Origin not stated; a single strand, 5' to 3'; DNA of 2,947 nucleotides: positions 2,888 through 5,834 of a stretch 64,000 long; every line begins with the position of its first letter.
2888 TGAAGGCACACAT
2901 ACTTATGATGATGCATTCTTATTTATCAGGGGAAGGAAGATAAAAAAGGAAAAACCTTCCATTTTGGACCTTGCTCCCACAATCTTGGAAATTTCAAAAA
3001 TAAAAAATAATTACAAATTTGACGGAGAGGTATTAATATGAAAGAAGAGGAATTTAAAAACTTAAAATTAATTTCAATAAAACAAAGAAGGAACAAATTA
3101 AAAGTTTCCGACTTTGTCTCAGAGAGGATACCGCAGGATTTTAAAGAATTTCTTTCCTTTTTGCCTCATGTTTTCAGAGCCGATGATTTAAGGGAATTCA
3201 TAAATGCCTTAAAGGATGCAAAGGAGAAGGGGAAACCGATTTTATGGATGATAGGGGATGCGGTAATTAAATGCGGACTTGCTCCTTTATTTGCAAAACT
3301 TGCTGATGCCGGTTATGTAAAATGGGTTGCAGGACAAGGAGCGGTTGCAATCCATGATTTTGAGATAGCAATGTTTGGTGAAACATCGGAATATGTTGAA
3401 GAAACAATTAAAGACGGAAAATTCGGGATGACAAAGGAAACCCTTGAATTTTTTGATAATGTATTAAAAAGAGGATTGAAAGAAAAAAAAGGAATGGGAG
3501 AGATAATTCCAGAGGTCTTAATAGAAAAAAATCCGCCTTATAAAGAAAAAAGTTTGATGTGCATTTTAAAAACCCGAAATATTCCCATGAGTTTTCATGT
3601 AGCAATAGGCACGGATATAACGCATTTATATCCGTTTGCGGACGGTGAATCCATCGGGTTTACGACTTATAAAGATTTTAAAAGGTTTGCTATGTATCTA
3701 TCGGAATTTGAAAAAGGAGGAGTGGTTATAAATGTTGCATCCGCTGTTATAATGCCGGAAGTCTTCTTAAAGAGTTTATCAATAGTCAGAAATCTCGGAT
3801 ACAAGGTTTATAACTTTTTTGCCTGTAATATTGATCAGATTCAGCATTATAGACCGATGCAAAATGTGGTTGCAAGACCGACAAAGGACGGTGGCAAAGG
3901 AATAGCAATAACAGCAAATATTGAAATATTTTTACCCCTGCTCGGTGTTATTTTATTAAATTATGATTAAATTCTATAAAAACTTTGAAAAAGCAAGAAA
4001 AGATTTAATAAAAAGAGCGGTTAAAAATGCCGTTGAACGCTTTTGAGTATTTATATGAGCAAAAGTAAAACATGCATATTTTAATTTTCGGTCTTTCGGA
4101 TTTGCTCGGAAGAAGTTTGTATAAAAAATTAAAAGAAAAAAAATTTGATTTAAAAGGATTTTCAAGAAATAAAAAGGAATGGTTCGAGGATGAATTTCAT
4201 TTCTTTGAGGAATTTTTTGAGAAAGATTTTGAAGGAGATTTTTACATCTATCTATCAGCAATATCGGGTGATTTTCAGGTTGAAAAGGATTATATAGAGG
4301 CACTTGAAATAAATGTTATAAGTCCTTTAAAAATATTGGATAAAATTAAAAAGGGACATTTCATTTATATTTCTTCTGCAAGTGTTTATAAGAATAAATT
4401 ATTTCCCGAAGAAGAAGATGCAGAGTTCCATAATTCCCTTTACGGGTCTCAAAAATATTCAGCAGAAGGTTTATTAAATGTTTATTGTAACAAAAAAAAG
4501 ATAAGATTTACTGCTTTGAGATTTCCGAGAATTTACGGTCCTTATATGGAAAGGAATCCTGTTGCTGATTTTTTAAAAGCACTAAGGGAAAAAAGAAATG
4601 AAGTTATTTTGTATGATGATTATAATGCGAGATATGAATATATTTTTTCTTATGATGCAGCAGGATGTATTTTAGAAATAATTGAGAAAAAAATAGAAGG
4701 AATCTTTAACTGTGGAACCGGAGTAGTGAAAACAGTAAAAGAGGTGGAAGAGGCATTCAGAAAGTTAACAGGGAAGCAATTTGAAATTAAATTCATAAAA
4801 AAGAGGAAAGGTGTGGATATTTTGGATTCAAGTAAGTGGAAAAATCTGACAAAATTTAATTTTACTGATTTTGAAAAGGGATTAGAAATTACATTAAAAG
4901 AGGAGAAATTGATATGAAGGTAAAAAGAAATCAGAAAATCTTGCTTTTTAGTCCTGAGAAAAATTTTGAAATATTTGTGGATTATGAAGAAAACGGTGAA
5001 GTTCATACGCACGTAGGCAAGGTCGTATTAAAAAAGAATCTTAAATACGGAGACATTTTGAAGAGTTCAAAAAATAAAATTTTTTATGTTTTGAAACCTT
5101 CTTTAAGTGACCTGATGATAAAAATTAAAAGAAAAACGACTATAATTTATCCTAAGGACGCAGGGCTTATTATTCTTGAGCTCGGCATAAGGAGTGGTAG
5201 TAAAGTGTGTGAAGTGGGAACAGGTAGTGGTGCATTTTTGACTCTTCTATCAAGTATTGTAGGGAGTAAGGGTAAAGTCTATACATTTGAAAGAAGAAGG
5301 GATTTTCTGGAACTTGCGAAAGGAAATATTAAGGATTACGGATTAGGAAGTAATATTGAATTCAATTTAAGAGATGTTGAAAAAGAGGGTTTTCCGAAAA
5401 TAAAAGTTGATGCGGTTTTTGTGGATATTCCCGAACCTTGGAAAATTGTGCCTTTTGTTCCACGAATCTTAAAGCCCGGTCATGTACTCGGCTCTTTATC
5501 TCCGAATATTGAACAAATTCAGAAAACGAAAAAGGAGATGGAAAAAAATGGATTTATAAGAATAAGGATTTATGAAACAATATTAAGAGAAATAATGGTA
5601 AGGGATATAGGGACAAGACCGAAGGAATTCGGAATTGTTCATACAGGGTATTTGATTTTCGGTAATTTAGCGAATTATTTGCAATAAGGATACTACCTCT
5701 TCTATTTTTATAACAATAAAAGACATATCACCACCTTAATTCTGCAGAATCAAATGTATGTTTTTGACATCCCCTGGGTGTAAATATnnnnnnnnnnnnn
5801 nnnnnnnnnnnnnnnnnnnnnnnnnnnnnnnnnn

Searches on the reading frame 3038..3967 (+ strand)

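Call 97: search_protein_families(library=pfam, proteins=[window:3038-3967:+], max_evalue=0.0001)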
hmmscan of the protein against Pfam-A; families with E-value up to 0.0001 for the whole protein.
window:3038-3967:+ (310 aa): 1 family
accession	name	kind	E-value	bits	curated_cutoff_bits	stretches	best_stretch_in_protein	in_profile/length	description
PF21570.3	ArgZ-like_C_2nd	-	5.4e-08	33.2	27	1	56-123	5-72/213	Arginine dihydrolase ArgZ-like, C-terminal, Rossmann fold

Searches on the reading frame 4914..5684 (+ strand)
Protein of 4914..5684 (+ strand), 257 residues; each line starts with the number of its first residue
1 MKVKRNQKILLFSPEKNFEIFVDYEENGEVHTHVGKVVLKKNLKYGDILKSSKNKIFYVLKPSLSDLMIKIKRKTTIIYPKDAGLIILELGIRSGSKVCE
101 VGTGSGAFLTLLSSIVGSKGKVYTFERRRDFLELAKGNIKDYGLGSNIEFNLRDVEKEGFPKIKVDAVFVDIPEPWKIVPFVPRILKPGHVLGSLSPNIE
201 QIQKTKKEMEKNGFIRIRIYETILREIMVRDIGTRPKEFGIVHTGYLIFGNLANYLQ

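Call 97: search_protein_families(library=pfam, proteins=[window:4914-5684:+], max_evalue=0.0001)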
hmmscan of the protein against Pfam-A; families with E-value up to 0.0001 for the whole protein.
window:4914-5684:+ (257 aa): 4 families
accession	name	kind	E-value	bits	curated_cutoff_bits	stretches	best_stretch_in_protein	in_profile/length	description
PF08704.16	GCD14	-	1e-38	133.9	26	1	57-232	3-182/247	tRNA methyltransferase complex GCD14 subunit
PF13847.12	Methyltransf_31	-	3.8e-14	53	27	1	92-216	1-133/145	Methyltransferase domain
PF01135.25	PCMT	-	6.2e-09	36.4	20.3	1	65-169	44-147/210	Protein-L-isoaspartate(D-aspartate) O-methyltransferase (PCMT)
PF13649.12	Methyltransf_25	-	4.3e-07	31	27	1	98-170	1-70/97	Methyltransferase domain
